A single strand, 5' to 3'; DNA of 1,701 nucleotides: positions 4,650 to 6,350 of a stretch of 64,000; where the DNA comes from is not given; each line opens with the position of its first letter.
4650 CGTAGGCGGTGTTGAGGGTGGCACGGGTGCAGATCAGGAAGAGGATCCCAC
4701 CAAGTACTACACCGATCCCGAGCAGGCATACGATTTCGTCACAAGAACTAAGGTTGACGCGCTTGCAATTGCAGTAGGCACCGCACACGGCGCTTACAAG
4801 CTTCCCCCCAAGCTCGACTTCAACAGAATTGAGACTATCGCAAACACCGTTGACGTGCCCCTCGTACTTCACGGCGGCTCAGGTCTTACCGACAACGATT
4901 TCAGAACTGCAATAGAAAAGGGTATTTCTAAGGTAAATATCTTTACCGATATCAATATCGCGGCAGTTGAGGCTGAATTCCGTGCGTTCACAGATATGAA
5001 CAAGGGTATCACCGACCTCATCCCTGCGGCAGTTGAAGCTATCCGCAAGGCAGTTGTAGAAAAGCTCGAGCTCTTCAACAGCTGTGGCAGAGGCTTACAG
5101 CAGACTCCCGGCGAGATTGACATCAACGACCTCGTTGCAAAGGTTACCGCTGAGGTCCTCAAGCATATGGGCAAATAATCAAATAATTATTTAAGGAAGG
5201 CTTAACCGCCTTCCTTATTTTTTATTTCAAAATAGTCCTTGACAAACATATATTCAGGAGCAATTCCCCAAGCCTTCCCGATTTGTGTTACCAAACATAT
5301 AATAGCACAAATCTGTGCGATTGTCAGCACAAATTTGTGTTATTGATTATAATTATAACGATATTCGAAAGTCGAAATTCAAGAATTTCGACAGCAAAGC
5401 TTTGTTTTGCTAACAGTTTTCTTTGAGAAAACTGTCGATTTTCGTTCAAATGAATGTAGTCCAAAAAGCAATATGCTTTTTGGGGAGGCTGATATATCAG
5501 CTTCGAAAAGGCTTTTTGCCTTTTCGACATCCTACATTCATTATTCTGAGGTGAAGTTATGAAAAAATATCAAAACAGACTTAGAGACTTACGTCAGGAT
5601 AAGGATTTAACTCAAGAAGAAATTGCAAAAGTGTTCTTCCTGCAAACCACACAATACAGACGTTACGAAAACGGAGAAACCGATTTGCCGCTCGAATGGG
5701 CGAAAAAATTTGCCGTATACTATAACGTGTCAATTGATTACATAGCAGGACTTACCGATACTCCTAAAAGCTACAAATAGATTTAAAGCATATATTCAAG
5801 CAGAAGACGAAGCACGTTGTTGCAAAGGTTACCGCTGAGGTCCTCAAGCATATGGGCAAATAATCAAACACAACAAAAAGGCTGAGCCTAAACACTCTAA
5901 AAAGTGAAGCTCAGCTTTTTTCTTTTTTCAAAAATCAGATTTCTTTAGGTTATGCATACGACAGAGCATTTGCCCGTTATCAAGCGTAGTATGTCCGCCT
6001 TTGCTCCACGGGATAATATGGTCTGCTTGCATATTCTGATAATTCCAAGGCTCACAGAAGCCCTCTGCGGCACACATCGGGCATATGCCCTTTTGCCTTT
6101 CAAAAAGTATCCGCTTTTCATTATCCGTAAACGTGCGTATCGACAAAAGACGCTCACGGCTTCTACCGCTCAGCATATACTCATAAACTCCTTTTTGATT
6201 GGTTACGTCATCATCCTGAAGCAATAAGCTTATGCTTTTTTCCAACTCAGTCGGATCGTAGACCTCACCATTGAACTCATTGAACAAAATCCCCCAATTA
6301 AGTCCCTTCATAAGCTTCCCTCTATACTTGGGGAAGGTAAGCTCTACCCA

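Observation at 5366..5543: Two tandem four-way-junction (cloverleaf-like) folds immediately upstream of the XRE gene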

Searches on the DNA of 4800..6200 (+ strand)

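Call 6: search_rna_families(source=window, start=4800, end=6200, threshold=evalue, max_evalue=10)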
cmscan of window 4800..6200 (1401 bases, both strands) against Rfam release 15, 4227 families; matches with E-value up to 10: 18.
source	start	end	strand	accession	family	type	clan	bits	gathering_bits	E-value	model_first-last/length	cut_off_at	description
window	5182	5263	-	RF02029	sraA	Gene; sRNA;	-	22.4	56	1.3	1-95/95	no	sraA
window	5301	5344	-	RF04021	mir-3492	Gene; miRNA;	-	21.3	44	0.21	1-79/79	no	mir-3492 microRNA precursor family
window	5163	5309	+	RF01579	RUF2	Gene; sRNA;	-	21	90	3.3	1-154/154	no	Plasmodium RNA of unknown function RUF2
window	5330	5461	+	RF02634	EF3314_EF3315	Gene; sRNA;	-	20.2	100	0.061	1-141/141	no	Enterococcus sRNA EF3314_EF3315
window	5517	5578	-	RF03813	MIR8041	Gene; miRNA;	-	19.6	80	0.89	1-71/71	no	MIR8041 microRNA precursor family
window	5460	5531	+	RF04343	Plastid-psbA-2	Cis-reg;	CL00153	19.2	55.8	1.6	1-60/60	no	Plastid-psbA-2 3UTR RNA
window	5852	5927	+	RF02815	Lig_thermometer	Cis-reg; thermoregulator;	-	19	51.5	7.5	1-205/205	no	Lig 5' UTR thermometer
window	5456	5527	-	RF04343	Plastid-psbA-2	Cis-reg;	CL00153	18.3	55.8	2.6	1-60/60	no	Plastid-psbA-2 3UTR RNA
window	5155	5261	-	RF02956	DUF2693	Gene; sRNA;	-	17.9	81.3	0.97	1-165/165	no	DUF2693 RNA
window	5173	5222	+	RF02343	ar9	Gene; sRNA;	-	16.9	45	8.6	1-149/149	no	Alphaproteobacterial sRNA ar9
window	5300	5417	+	RF02998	IS605-orfB-II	Gene; sRNA;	-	16.5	88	7.7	1-155/155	no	IS605-orfB-II RNA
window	5903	5928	+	RF00489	ctRNA_p42d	Gene; antisense;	-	15.8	50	5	1-46/46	no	ctRNA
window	5301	5397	-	RF02515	AfaR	Gene; sRNA;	-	15.2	100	9.9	1-234/234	no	AfaR small RNA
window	5134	5230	+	RF00558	L20_leader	Cis-reg; leader;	-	14.8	58.7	9.9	1-127/127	no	Ribosomal protein L20 leader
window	5159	5193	-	RF04170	MIR7723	Gene; miRNA;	-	14.6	200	8.3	114-148/235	no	MIR7723 microRNA precursor family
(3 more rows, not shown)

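Call 11: search_dna_similar(query=window:5184-5868:+, collection=phages, mode=distant)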
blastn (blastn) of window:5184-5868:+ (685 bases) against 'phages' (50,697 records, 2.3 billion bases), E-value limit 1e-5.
No match.

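Call 12: search_dna_similar(query=window:5184-5868:+, collection=plasmids, mode=distant)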
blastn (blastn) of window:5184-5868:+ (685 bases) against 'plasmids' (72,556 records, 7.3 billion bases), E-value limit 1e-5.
No match.

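Call 44: build_rna_model(alignment_id=A2, structure=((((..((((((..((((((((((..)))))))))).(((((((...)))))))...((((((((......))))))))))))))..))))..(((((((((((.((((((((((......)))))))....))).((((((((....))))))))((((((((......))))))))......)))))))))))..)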
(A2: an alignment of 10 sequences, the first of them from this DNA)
Model R1 built from alignment A2 (10 sequences, 197 columns); structure: as given.
model positions 191; base pairs 72; branch points 5; effective number of sequences 1.15; information 0.59 bits per position. Calibrated on 0.2 Mb of random sequence (short: E-values are rough).
structure used (alignment columns):
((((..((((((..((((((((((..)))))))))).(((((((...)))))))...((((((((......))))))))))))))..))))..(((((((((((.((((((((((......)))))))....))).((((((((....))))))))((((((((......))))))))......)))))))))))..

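Call 45: search_with_rna_model(model_id=R1, sources=[window, L001, L002, L003, L005, L006, L007, L008, L009, L010, L011, L012, L013, L014, L015, L016, L017, L018, L019, L020, L021, L022, L023, L024, L025, L026, L027, L028, L029, L030, L031, L032], max_evalue=1, make_alignment=true)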
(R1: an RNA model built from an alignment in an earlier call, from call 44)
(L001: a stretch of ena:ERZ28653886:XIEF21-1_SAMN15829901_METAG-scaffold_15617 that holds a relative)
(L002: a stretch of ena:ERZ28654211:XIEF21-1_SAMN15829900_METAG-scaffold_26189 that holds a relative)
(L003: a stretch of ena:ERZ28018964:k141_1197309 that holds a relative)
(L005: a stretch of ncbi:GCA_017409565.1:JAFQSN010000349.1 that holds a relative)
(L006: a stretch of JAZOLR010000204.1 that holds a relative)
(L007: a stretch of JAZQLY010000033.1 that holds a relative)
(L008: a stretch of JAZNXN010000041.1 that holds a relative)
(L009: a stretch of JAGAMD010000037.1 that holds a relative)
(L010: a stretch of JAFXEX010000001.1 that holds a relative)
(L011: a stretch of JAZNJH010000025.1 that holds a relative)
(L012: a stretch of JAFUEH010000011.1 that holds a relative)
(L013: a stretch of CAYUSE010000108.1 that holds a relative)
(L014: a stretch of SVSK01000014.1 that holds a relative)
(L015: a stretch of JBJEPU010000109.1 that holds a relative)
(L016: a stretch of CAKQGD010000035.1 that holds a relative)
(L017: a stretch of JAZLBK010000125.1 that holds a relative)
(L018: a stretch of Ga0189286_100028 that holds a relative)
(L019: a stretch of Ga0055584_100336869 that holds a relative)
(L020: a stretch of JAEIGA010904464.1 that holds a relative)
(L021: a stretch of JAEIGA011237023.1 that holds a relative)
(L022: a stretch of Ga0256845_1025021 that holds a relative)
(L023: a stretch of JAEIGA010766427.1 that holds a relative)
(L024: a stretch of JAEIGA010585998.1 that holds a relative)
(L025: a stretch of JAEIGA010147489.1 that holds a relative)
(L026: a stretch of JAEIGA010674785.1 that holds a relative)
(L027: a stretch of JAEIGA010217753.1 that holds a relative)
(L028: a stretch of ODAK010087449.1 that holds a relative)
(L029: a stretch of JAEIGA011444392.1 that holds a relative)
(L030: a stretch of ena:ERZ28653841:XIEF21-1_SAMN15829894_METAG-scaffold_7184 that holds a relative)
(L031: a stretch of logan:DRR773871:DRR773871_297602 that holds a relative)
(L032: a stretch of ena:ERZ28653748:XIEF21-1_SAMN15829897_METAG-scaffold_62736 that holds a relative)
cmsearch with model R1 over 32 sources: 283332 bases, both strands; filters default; matches with E-value up to 1: 46.
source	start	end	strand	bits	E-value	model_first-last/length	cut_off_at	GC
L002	1664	1851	+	211.2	1.9e-56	1-191/191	no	0.35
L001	4635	4822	+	207.6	1.9e-55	1-191/191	no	0.35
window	5357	5544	+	207.1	2.6e-55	1-191/191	no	0.35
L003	3077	3264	+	207.1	2.6e-55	1-191/191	no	0.35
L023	17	208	+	204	1.9e-54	1-191/191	no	0.36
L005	1740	1927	+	201.7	8.5e-54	1-191/191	no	0.36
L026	108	297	+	200.5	1.8e-53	1-191/191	no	0.35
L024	1426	1616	+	190.4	1.2e-50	1-191/191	no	0.4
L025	1173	1361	+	182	2.6e-48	1-191/191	no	0.33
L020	1211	1393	+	179.9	9.9e-48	1-191/191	no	0.38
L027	589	782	-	152.4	4.3e-40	1-191/191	no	0.38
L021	1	165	-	149.4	2.8e-39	1-165/191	3'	0.39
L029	786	995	+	136.4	1.2e-35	1-191/191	no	0.36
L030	10587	10641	-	44.2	5.1e-10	137-191/191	5'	0.35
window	5447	5574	-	39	1.4e-08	1-191/191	no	0.34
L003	3167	3294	-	39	1.4e-08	1-191/191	no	0.34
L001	4725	4852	-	38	2.7e-08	1-191/191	no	0.34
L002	1754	1881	-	38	2.7e-08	1-191/191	no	0.34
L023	15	206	-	37.4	3.9e-08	1-191/191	no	0.36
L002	1618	1753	-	36.2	8.6e-08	1-191/191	no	0.34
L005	1830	1957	-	34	3.5e-07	1-191/191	no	0.35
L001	4453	4724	-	32.8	7.5e-07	1-191/191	no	0.32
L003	2895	3166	-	32.8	7.5e-07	1-191/191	no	0.32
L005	1558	1829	-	32.8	7.5e-07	1-191/191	no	0.32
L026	106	295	-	32.6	8.9e-07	1-191/191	no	0.35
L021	75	181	+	32.3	1e-06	1-191/191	no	0.33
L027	693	814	+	32.3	1.1e-06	1-191/191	no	0.43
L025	1160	1262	-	32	1.3e-06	1-191/191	no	0.31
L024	1387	1515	-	31.2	2.1e-06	1-191/191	no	0.34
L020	1177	1296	-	29.2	7.6e-06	1-191/191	no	0.35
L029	701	875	-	27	3.1e-05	1-191/191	no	0.33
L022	854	974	+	26.3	4.9e-05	1-191/191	no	0.28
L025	1263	1385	-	25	0.00011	1-191/191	no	0.3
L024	1516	1693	-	24.4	0.00016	1-191/191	no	0.44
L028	2706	2870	+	22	0.00077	1-174/191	3'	0.63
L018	4872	4893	-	20.1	0.0027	15-36/191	no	0.36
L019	613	634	+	20.1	0.0027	15-36/191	no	0.36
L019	613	634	-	20.1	0.0027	15-36/191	no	0.36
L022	868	889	-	20.1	0.0027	15-36/191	no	0.36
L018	4872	4893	+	20.1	0.0027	15-36/191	no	0.36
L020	1304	1394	-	19.1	0.0049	91-191/191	5'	0.37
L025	1795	1940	+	18.7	0.0062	1-191/191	no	0.38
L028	2716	2737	-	18.5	0.0072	15-36/191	no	0.45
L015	10261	10385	+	13.2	0.21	1-191/191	no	0.56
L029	891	914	-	12.3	0.39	106-129/191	no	0.29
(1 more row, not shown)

Alignment A3: 46 matches aligned to the model, 396 columns, each read 5' to 3' on its own strand. Consensus structure (alignment columns), stored with it:
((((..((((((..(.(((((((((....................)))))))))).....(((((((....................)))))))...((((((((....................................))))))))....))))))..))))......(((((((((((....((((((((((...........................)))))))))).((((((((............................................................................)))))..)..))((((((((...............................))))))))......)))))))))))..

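Call 62: search_with_rna_model(model_id=R1, sources=[L034, L035, L036, L037, L038, L039, L040], max_evalue=0.001)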
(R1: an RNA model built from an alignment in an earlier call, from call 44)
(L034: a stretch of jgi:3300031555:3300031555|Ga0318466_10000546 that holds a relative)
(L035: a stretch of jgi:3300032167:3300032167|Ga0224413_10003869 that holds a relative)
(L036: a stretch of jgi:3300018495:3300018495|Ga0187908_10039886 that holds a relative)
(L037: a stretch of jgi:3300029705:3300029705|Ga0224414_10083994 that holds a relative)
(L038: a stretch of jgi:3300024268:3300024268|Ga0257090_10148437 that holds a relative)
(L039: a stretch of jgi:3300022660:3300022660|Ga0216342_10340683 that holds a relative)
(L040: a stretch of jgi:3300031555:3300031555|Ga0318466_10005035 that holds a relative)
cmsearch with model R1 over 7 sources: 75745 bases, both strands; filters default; matches with E-value up to 0.001: 21.
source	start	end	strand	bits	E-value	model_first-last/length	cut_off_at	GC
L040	9998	10189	-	203.5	7.3e-55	1-191/191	no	0.35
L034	9998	10189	-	197.6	3.1e-53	1-191/191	no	0.35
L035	9998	10189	-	197.6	3.1e-53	1-191/191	no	0.35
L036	4897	5088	-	197.6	3.1e-53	1-191/191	no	0.35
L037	4382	4573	-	197.6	3.1e-53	1-191/191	no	0.35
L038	2706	2897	-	197.6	3.1e-53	1-191/191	no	0.35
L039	921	1112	-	197.6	3.1e-53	1-191/191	no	0.35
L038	2808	2962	+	34.8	5.7e-08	1-191/191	no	0.32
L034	10100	10254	+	34.8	5.7e-08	1-191/191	no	0.32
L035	10100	10254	+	34.8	5.7e-08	1-191/191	no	0.32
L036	4999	5153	+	34.8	5.7e-08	1-191/191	no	0.32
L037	4484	4638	+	34.8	5.7e-08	1-191/191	no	0.32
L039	1023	1177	+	34.8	5.7e-08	1-191/191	no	0.32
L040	10153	10229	+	28.9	2.5e-06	14-78/191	no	0.38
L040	9989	10096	+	25.6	2e-05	1-191/191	no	0.36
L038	2646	2804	+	21.5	0.00028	1-191/191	no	0.41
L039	861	1019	+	21.5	0.00028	1-191/191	no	0.41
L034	9938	10096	+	21.5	0.00028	1-191/191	no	0.41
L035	9938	10096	+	21.5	0.00028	1-191/191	no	0.41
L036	4837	4995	+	21.5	0.00028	1-191/191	no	0.41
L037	4322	4480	+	21.5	0.00028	1-191/191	no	0.41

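Call 67: search_with_rna_model(model_id=R1, sources=[window, L002, L020, L021, L023, L024, L025, L026, L027, L029, L034, L040, L041, L042, L043], max_evalue=1e-15, make_alignment=true)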
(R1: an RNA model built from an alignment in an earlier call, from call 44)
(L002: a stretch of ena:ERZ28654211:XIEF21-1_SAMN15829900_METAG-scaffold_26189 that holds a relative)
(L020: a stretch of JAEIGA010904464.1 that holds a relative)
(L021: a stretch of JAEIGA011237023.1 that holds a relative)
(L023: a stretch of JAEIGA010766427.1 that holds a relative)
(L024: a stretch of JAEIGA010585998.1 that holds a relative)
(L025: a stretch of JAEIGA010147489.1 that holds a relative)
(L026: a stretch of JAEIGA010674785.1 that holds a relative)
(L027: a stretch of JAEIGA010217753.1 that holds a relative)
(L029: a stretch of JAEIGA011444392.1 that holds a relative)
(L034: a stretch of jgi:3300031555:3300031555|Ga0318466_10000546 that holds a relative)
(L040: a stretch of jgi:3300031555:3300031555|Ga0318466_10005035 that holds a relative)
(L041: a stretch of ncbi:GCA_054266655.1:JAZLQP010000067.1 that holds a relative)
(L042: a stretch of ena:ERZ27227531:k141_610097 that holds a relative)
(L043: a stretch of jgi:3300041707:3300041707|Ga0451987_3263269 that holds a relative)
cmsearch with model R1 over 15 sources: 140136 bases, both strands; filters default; matches with E-value up to 1e-15: 15.
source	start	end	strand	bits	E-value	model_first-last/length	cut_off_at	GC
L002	1664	1851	+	211.2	9.3e-57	1-191/191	no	0.35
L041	39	227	-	210.6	1.4e-56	1-191/191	no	0.36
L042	4591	4779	-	207.9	7.6e-56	1-191/191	no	0.34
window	5357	5544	+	207.1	1.3e-55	1-191/191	no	0.35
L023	17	208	+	204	9.4e-55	1-191/191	no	0.36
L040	9998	10189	-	203.5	1.3e-54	1-191/191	no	0.35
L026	108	297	+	200.5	8.9e-54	1-191/191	no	0.35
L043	577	762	-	199.3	1.9e-53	1-191/191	no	0.35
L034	9998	10189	-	197.6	5.7e-53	1-191/191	no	0.35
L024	1426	1616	+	190.4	5.8e-51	1-191/191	no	0.4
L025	1173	1361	+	182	1.3e-48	1-191/191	no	0.33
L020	1211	1393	+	179.9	4.9e-48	1-191/191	no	0.38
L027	589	782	-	152.4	2.1e-40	1-191/191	no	0.38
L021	1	165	-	149.4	1.4e-39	1-165/191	3'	0.39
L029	786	995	+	136.4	6e-36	1-191/191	no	0.36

Alignment A4: 15 matches aligned to the model, 244 columns, each read 5' to 3' on its own strand. Consensus structure (alignment columns), stored with it:
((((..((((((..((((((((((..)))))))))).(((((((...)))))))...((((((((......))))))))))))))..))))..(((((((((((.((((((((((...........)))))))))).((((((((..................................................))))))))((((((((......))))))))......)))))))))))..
